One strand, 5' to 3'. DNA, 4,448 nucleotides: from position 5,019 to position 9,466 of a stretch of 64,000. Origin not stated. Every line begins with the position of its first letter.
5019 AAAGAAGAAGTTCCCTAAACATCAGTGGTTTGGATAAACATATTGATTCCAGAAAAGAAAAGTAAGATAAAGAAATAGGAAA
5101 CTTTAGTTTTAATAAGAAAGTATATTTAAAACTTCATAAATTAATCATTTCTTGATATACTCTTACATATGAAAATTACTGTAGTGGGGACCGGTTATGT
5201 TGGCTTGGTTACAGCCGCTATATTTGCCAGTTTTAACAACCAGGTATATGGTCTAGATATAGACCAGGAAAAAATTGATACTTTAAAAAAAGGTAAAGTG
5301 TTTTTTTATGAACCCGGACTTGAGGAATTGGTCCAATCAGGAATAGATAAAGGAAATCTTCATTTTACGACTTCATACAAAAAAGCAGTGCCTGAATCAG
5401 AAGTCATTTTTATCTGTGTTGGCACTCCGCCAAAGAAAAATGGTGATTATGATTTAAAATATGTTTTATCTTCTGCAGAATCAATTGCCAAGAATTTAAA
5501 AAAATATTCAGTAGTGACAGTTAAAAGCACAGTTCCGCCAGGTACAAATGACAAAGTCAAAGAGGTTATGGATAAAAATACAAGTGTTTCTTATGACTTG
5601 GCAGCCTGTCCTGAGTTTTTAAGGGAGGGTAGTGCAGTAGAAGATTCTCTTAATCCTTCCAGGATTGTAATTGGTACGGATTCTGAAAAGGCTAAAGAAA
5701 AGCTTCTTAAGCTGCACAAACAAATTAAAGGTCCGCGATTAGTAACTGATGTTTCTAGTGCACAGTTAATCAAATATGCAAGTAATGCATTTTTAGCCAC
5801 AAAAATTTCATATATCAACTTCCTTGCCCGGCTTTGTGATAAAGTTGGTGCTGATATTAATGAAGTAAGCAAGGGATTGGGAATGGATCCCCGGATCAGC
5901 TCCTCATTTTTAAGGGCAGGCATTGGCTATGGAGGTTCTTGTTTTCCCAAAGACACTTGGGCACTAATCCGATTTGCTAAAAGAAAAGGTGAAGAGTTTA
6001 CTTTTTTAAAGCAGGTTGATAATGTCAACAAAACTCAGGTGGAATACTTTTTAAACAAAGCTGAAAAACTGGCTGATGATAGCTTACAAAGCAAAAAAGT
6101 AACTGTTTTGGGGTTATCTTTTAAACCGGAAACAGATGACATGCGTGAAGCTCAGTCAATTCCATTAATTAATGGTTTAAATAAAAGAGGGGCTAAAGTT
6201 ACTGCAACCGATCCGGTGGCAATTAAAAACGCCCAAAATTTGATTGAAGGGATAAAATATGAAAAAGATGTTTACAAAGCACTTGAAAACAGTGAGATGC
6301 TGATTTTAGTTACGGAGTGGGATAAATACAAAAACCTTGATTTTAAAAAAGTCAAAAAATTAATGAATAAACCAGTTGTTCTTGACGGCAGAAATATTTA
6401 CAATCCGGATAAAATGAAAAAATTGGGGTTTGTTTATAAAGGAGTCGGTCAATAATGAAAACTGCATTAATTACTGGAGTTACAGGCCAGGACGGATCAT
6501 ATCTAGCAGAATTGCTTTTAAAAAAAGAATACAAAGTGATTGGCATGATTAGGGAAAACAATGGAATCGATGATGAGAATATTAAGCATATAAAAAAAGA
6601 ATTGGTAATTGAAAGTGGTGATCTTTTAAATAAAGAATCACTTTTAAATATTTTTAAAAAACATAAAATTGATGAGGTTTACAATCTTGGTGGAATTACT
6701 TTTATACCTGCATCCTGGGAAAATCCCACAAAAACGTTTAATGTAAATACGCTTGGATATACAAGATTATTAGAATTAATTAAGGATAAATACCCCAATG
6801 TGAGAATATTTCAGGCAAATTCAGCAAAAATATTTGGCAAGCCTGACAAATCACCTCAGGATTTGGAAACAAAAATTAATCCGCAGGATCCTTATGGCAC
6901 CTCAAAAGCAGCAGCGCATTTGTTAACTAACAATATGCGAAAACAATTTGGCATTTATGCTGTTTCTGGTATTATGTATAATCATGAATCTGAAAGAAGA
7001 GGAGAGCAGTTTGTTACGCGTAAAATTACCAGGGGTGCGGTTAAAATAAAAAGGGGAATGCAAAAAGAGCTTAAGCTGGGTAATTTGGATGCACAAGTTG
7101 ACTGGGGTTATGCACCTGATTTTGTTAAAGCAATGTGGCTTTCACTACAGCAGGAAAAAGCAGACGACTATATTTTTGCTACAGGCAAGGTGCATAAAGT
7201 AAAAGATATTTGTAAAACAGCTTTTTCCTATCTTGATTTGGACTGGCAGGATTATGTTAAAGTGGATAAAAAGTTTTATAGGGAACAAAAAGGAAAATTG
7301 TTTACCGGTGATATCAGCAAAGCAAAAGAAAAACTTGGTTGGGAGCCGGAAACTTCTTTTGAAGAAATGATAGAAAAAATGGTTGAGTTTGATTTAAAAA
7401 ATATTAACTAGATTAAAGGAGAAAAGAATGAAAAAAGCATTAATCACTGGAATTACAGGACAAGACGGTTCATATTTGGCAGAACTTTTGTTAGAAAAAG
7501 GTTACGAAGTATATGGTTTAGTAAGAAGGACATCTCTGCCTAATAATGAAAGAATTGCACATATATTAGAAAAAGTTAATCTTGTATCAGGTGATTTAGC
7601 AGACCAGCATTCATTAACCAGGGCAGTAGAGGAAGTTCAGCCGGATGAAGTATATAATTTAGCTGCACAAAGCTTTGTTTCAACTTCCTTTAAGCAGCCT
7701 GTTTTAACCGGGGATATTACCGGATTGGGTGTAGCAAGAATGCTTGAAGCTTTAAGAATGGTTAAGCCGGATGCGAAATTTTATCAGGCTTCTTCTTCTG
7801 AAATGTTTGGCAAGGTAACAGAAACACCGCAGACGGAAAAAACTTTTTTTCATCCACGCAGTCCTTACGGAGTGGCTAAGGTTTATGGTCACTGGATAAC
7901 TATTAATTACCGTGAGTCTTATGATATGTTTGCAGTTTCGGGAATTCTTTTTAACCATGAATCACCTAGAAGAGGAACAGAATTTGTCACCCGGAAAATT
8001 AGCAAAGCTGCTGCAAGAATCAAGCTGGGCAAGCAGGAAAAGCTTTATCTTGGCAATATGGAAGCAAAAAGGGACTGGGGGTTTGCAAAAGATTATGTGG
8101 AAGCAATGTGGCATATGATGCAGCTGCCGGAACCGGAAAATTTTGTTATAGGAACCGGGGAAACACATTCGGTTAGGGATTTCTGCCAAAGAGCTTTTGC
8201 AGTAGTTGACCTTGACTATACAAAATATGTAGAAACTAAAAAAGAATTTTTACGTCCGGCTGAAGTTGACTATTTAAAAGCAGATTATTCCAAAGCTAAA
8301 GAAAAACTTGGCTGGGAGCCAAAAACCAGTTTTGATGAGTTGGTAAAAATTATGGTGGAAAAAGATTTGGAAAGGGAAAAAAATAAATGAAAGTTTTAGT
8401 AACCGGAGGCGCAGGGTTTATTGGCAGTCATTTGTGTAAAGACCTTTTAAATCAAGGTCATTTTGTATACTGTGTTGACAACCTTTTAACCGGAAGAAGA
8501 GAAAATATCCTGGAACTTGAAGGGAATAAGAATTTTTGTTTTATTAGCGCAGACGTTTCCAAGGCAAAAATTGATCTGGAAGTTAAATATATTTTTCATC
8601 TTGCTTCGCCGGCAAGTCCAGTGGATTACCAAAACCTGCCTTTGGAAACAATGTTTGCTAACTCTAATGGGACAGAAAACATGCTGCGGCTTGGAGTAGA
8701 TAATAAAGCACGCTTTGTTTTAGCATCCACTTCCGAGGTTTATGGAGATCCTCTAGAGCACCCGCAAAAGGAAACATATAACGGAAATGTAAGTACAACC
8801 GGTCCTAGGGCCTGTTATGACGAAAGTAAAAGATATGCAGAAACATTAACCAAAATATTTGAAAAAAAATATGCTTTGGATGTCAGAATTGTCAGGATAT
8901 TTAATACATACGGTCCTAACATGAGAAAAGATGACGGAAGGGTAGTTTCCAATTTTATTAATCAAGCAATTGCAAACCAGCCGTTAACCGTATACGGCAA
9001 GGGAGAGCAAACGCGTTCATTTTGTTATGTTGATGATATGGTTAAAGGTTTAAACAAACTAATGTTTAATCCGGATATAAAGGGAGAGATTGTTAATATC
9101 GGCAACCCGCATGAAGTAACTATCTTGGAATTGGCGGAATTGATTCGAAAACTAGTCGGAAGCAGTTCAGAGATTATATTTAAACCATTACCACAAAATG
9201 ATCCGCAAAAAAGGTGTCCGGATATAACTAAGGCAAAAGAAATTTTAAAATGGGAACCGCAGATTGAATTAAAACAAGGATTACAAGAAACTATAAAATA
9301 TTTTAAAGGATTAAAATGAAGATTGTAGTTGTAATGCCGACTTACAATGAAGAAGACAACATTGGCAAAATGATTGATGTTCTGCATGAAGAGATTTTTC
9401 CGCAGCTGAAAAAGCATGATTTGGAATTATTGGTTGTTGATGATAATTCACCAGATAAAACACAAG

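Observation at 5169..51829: Roughly 47-kb plus-strand locus for extracytoplasmic glycosylation with about 20 GT-C-type membrane enzymes from several families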

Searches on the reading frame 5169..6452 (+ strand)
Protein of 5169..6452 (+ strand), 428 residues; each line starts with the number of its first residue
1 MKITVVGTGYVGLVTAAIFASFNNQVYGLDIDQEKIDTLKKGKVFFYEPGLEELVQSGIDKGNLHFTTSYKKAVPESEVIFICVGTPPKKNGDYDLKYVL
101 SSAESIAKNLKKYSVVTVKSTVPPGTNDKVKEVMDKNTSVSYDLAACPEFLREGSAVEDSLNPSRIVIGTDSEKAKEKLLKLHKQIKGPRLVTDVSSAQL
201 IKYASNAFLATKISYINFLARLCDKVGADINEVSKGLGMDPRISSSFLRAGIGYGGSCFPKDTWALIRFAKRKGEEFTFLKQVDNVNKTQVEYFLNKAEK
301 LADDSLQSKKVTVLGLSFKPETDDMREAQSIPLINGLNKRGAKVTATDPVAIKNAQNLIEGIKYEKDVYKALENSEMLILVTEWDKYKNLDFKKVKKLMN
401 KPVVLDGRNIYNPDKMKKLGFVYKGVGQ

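Call 3: search_protein_families(library=pfam, proteins=[window:5169-6452:+], max_evalue=0.01)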
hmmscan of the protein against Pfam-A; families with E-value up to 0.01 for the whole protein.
window:5169-6452:+ (428 aa): 8 families
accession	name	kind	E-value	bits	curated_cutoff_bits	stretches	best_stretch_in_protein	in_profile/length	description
PF03721.20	UDPG_MGDP_dh_N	-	6.2e-65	218.7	27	1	1-179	1-184/187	UDP-glucose/GDP-mannose dehydrogenase family, NAD binding domain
PF00984.24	UDPG_MGDP_dh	-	1.4e-35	121.7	25.4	1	197-288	2-93/94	UDP-glucose/GDP-mannose dehydrogenase family, central domain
PF03720.21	UDPG_MGDP_dh_C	-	9.7e-35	119.5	30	1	313-413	2-103/103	UDP-glucose/GDP-mannose dehydrogenase family, UDP binding domain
PF03446.21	NAD_binding_2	-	5.6e-06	26.9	21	1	2-137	1-110/161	NAD binding domain of 6-phosphogluconate dehydrogenase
PF03807.23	F420_oxidored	-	1e-05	26.5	21.6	0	2-85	1-68/94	NADP oxidoreductase coenzyme F420-dependent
PF02737.24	3HCDH_N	-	0.00017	22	22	1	2-41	1-40/180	3-hydroxyacyl-CoA dehydrogenase, NAD binding domain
PF01262.27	AlaDh_PNT_C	-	0.0023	17.8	23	1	2-99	30-79/214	Alanine dehydrogenase/PNT, C-terminal domain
PF01210.29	NAD_Gly3P_dh_N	-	0.0048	17.3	23.1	0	2-86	1-79/158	NAD-dependent glycerol-3-phosphate dehydrogenase N-terminus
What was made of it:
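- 5169..6455 (+): Ugd, UDP-glucose/GDP-mannose dehydrogenase family. All three UDPG_MGDP_dh domains present, E 1e-35 to 6e-65 (call 3).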

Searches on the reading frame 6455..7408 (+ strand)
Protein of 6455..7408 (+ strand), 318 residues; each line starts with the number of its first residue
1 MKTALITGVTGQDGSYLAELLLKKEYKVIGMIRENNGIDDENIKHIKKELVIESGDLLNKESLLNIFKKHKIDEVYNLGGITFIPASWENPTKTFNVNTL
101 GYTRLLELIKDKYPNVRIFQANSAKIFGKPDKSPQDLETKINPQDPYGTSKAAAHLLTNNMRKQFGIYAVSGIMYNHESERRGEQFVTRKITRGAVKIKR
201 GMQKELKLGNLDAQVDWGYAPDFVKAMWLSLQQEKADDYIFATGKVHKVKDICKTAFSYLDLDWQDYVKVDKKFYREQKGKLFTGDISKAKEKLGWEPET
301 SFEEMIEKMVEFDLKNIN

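Call 3: search_protein_families(library=pfam, proteins=[window:6455-7408:+], max_evalue=0.01)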
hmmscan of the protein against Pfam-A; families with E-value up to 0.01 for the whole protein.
window:6455-7408:+ (318 aa): 7 families
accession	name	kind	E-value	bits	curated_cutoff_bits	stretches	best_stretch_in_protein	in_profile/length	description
PF16363.11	GDP_Man_Dehyd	-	2.7e-105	352.9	27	1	5-309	1-332/332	GDP-mannose 4,6 dehydratase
PF01370.27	Epimerase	-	2.7e-55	187.8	20.9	1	4-236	1-230/240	NAD dependent epimerase/dehydratase family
PF04321.23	RmlD_sub_bind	-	3.6e-08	33.3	27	1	4-177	3-154/287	RmlD substrate binding domain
PF02719.21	Polysacc_synt_2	-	7.1e-07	29.1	20.2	1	5-110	2-116/293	Polysaccharide biosynthesis protein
PF00106.31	adh_short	-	2.5e-05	24.3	26.6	0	2-107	1-117/195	short chain dehydrogenase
PF05368.20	NmrA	-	0.00045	20.4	27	1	2-69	3-69/298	NmrA-like family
PF07993.18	NAD_binding_4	-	0.0076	15.9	20.1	0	6-39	1-37/258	Male sterility protein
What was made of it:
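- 6455..7411 (+): GDP-mannose 4,6-dehydratase-like SDR. Pfam GDP_Man_Dehyd 353 bits (call 3).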

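Call 40: search_protein_families(library=ncbifam, proteins=[window:6455-7408:+], max_evalue=1e-10)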
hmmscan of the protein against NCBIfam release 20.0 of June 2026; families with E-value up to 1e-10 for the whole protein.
window:6455-7408:+ (318 aa): 8 families
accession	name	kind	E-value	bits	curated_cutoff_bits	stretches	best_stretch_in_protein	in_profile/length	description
TIGR01472.1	gmd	equivalog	3e-97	325.9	415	1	2-316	1-341/342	GDP-mannose 4,6-dehydratase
TIGR01181.1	dTDP_gluc_dehyt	equivalog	1.6e-27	96.5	365.1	1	4-316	2-314/321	dTDP-glucose 4,6-dehydratase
TIGR02622.1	CDP_4_6_dhtase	equivalog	1.9e-22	79.9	278.45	1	2-165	5-172/352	CDP-glucose 4,6-dehydratase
TIGR01179.1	galE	equivalog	2.9e-22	79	262.3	1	5-163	3-161/332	UDP-glucose 4-epimerase GalE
TIGR04180.1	EDH_00030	hypoth_equivalog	5.2e-20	71.7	475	1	5-300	2-296/297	NAD-dependent 4,6-dehydratase LegB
NF007490.0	PRK10084.1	subfamily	3.1e-12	46.2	649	1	5-316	4-337/361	dTDP-glucose 4,6-dehydratase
NF007956.0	PRK10675.1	subfamily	4.8e-12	45.7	394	0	4-163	3-165/338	UDP-glucose 4-epimerase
NF043036.1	ErythonDh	equivalog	9.5e-11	41.4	325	0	5-162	4-165/321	D-erythronate dehydrogenase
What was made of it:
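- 6455..7411 (+): NCBIfam gmd 326 bits, below the 415 cut-off (call 40).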

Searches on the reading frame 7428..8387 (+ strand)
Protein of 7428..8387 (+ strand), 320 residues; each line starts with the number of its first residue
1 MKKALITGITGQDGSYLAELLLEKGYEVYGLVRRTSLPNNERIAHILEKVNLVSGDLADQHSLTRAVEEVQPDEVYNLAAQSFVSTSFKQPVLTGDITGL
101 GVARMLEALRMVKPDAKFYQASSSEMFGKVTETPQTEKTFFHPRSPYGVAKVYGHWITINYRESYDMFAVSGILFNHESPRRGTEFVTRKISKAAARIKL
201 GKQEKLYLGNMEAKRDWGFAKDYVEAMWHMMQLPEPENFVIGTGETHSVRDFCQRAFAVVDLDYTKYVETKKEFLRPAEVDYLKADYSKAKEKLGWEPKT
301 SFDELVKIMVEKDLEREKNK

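Call 3: search_protein_families(library=pfam, proteins=[window:7428-8387:+], max_evalue=0.01)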
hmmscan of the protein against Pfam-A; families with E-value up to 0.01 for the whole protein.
window:7428-8387:+ (320 aa): 6 families
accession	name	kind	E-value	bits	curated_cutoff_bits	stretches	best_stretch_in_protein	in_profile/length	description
PF16363.11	GDP_Man_Dehyd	-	6.7e-134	447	27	1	5-309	1-332/332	GDP-mannose 4,6 dehydratase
PF01370.27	Epimerase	-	3.1e-73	246.6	20.9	1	4-242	1-240/240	NAD dependent epimerase/dehydratase family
PF04321.23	RmlD_sub_bind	-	1.1e-11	44.8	27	1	3-195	2-168/287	RmlD substrate binding domain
PF05368.20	NmrA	-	1.1e-07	32.3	27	1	2-71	3-71/298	NmrA-like family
PF13460.12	NAD_binding_10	-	6.2e-05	23.4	27.2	1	8-70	1-61/184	NAD(P)H-binding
PF00106.31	adh_short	-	0.0035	17.3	26.6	1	2-71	1-72/195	short chain dehydrogenase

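Call 40: search_protein_families(library=ncbifam, proteins=[window:7428-8387:+], max_evalue=1e-10)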
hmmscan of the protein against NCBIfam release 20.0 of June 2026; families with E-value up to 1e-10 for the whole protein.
window:7428-8387:+ (320 aa): 8 families
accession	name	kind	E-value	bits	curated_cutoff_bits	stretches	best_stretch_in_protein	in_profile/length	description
TIGR01472.1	gmd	equivalog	2.3e-133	444.6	415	1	2-315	1-340/342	GDP-mannose 4,6-dehydratase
TIGR01181.1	dTDP_gluc_dehyt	equivalog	1.4e-32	113.1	365.1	1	4-312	2-310/321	dTDP-glucose 4,6-dehydratase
TIGR04180.1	EDH_00030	hypoth_equivalog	5.1e-30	104.5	475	1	5-300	2-296/297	NAD-dependent 4,6-dehydratase LegB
TIGR02622.1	CDP_4_6_dhtase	equivalog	4.7e-26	91.7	278.45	1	2-116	5-122/352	CDP-glucose 4,6-dehydratase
TIGR01179.1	galE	equivalog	2e-23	82.8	262.3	1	4-307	2-319/332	UDP-glucose 4-epimerase GalE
NF007582.0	PRK10217.1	equivalog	8.5e-14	51.4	698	1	1-311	1-329/355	dTDP-glucose 4,6-dehydratase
NF007490.0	PRK10084.1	subfamily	5.8e-12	45.3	649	1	3-315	2-336/361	dTDP-glucose 4,6-dehydratase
NF043036.1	ErythonDh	equivalog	2.4e-11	43.4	325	1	3-161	2-163/321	D-erythronate dehydrogenase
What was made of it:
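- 7428..8390 (+): Gmd, GDP-mannose 4,6-dehydratase. NCBIfam TIGR01472 scores 444.6 bits, above the 415 cut-off (call 40).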

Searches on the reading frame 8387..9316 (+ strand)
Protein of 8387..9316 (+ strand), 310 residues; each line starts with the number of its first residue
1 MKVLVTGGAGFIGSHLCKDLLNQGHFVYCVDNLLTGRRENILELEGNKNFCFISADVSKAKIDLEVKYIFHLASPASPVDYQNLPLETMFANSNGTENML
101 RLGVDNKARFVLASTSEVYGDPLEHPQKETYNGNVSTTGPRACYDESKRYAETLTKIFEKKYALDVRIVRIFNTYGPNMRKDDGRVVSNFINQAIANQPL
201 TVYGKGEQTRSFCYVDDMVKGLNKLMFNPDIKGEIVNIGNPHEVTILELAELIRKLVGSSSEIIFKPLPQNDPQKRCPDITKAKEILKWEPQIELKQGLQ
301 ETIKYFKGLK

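Call 3: search_protein_families(library=pfam, proteins=[window:8387-9316:+], max_evalue=0.01)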
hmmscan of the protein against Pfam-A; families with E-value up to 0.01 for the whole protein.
window:8387-9316:+ (310 aa): 7 families
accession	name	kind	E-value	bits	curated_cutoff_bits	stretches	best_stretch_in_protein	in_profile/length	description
PF01370.27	Epimerase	-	1.7e-51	175.4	20.9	1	3-239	1-240/240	NAD dependent epimerase/dehydratase family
PF16363.11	GDP_Man_Dehyd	-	3.3e-50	171.8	27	1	4-302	1-332/332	GDP-mannose 4,6 dehydratase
PF01073.25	3Beta_HSD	-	1.1e-12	48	22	1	4-218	1-221/280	3-beta hydroxysteroid dehydrogenase/isomerase family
PF07993.18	NAD_binding_4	-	2.6e-09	37.1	20.1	1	61-174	84-207/258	Male sterility protein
PF04321.23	RmlD_sub_bind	-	1.1e-08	35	27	1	1-262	1-236/287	RmlD substrate binding domain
PF02719.21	Polysacc_synt_2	-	3.1e-08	33.6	20.2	1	3-115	1-128/293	Polysaccharide biosynthesis protein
PF00106.31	adh_short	-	0.00012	22.1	26.6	1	3-60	3-61/195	short chain dehydrogenase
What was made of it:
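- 8387..9319 (+): SDR sugar-nucleotide epimerase, decarboxylase or reductase; specificity unresolved. Pfam Epimerase 175 bits (call 3).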

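Call 40: search_protein_families(library=ncbifam, proteins=[window:8387-9316:+], max_evalue=1e-10)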
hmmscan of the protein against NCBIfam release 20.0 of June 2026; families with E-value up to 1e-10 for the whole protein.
window:8387-9316:+ (310 aa): 19 families
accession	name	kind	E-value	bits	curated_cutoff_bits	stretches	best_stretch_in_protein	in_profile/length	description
TIGR01181.1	dTDP_gluc_dehyt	equivalog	7.4e-42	143.5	365.1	1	2-307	1-312/321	dTDP-glucose 4,6-dehydratase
TIGR04180.1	EDH_00030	hypoth_equivalog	5.1e-36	124.2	475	1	3-293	1-296/297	NAD-dependent 4,6-dehydratase LegB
NF005998.1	PRK08125.1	equivalog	1.1e-33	116.6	777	1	2-306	317-649/649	bifunctional UDP-4-amino-4-deoxy-L-arabinose formyltransferase/UDP-glucuronic acid oxidase ArnA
NF008872.0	PRK11908.1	equivalog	4.6e-33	114.7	294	1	1-259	2-273/349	bifunctional UDP-4-keto-pentose/UDP-xylose synthase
TIGR01179.1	galE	equivalog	1.8e-32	112.5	262.3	1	2-304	1-323/332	UDP-glucose 4-epimerase GalE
TIGR02197.1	heptose_epim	equivalog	3.9e-29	101.8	274.6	1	3-305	1-312/316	ADP-glyceromanno-heptose 6-epimerase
NF011728.1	PRK15181.1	equivalog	2.9e-27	95.6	760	1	3-306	18-337/348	Vi polysaccharide biosynthesis UDP-N-acetylglucosaminuronic acid C-4 epimerase TviC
NF007490.0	PRK10084.1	subfamily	5.7e-26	91.3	649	1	1-306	1-334/361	dTDP-glucose 4,6-dehydratase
NF007582.0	PRK10217.1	equivalog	8.5e-22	77.7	698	1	2-257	3-270/355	dTDP-glucose 4,6-dehydratase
NF047922.1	GDPFucSynFcl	equivalog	3.4e-19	69.4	500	1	2-306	4-301/308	GDP-L-fucose synthase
NF007956.0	PRK10675.1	subfamily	4e-19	68.9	394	1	1-304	1-327/338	UDP-glucose 4-epimerase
NF041015.1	UDPsulfquin_syn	equivalog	3.2e-17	62.6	575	0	184-258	236-311/384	UDP-sulfoquinovose synthase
NF008360.0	PRK11150.1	equivalog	7.4e-14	51.7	452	1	3-255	2-252/310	ADP-glyceromanno-heptose 6-epimerase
NF047837.1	UDPAcbARedWbcJ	equivalog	4.5e-12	45.5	500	0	143-264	102-222/372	UDP-2-acetamido-2,6-beta-L-arabino-hexul-4-ose reductase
NF043036.1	ErythonDh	equivalog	4.7e-12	45.7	325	1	1-171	1-176/321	D-erythronate dehydrogenase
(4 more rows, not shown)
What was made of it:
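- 8387..9319 (+): Best NCBIfam hits (dehydratase, ArnA C-terminal domain, UXS-like) are all below their cut-offs (call 40).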
